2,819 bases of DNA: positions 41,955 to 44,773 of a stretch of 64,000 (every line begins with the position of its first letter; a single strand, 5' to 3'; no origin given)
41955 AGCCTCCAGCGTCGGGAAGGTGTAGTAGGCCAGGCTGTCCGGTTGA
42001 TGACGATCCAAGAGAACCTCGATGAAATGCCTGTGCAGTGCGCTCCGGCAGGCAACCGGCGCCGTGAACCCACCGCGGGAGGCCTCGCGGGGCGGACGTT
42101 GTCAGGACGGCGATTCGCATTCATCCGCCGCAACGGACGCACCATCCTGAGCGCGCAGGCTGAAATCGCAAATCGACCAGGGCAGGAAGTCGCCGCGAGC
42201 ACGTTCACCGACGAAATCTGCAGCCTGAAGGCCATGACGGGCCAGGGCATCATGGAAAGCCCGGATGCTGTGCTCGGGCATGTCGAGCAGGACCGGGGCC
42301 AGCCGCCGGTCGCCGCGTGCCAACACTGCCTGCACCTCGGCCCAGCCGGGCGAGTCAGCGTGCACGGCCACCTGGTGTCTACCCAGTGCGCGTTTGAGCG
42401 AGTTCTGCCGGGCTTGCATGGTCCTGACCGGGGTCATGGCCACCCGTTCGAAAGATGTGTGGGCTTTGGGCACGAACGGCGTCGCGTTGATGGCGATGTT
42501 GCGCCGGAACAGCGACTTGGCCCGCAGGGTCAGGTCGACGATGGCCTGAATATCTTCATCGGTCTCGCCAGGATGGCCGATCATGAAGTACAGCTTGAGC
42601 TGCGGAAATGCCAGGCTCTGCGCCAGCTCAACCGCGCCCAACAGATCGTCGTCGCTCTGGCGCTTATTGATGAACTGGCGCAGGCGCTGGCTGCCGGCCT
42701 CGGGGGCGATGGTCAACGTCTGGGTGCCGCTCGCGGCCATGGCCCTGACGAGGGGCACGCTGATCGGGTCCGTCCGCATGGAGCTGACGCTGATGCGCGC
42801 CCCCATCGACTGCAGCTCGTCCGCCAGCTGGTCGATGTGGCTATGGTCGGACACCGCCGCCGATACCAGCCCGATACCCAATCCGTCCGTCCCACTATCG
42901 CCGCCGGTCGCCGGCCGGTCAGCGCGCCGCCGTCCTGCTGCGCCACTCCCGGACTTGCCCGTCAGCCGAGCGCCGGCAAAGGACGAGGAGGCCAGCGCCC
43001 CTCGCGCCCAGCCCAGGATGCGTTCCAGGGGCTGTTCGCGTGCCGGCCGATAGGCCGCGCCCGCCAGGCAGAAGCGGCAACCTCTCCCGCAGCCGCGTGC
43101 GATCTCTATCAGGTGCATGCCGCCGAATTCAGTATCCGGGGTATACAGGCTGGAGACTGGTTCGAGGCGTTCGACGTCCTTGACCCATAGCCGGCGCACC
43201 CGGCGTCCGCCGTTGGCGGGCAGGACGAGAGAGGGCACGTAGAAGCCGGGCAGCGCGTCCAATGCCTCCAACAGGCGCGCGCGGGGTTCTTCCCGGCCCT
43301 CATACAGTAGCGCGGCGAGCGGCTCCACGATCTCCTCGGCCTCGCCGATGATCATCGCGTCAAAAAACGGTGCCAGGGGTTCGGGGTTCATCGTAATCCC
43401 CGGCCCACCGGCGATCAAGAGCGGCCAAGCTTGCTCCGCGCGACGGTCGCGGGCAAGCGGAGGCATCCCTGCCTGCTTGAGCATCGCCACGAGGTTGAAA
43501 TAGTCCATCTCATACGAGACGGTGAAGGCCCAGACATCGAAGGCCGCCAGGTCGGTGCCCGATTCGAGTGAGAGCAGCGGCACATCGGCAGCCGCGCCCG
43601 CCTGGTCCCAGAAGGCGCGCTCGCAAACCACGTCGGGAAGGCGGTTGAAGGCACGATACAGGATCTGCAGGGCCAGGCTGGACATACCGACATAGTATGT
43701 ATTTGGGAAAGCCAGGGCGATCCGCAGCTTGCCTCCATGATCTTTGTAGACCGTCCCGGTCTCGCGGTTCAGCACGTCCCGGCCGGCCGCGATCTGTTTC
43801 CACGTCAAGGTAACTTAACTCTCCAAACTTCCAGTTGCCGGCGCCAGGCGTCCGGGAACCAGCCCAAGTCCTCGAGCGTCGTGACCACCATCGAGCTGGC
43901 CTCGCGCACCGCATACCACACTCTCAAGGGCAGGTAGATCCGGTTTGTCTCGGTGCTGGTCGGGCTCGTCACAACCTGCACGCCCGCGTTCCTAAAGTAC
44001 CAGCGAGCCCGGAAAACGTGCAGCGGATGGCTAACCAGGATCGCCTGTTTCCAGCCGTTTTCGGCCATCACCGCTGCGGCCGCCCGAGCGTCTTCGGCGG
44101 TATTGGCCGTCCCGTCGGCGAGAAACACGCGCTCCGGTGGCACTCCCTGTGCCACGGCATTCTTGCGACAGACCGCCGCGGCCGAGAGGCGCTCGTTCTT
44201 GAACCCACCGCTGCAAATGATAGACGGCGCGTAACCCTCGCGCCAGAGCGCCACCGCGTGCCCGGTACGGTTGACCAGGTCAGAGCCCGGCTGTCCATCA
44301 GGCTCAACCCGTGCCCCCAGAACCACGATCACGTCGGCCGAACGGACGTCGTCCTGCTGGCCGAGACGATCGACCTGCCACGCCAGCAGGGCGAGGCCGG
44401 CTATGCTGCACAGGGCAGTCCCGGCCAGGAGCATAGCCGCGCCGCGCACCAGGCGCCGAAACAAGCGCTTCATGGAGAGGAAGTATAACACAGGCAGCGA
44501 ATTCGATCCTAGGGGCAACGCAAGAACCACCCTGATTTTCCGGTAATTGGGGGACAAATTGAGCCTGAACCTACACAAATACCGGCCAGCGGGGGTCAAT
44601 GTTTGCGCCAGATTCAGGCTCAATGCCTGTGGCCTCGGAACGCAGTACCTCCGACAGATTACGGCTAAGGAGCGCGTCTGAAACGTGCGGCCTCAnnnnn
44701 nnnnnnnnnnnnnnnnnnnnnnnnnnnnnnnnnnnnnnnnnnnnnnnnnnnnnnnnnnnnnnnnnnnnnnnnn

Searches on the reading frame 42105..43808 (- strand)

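Call 37: search_protein_families(library=pfam, proteins=[window:42105-43808:-], max_evalue=0.00001)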
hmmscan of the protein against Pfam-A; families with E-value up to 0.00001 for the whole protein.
window:42105-43808:- (568 aa): 2 families
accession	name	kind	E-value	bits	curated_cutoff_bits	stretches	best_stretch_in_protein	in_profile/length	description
PF19864.5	Radical_SAM_N2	-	2e-42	144.6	29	1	47-192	2-151/151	Radical SAM proteins, N-terminal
PF04055.27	Radical_SAM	-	1.2e-16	61.7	29.5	1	315-426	52-165/166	Radical SAM superfamily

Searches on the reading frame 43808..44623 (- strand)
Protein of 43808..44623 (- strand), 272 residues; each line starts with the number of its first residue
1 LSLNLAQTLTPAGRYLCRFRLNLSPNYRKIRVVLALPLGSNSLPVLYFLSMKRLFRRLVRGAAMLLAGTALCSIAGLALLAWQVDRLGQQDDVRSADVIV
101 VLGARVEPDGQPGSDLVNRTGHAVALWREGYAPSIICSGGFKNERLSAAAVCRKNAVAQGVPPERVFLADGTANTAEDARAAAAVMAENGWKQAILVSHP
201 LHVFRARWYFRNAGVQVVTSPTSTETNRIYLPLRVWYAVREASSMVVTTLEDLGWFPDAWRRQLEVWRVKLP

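Call 37: search_protein_families(library=pfam, proteins=[window:43808-44623:-], max_evalue=0.00001)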
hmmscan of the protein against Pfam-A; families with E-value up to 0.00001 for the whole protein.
window:43808-44623:- (272 aa): 1 family
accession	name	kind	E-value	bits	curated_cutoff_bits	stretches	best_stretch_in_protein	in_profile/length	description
PF02698.23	DUF218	-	1.9e-25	89.8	27.6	1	97-241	1-130/133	DUF218 domain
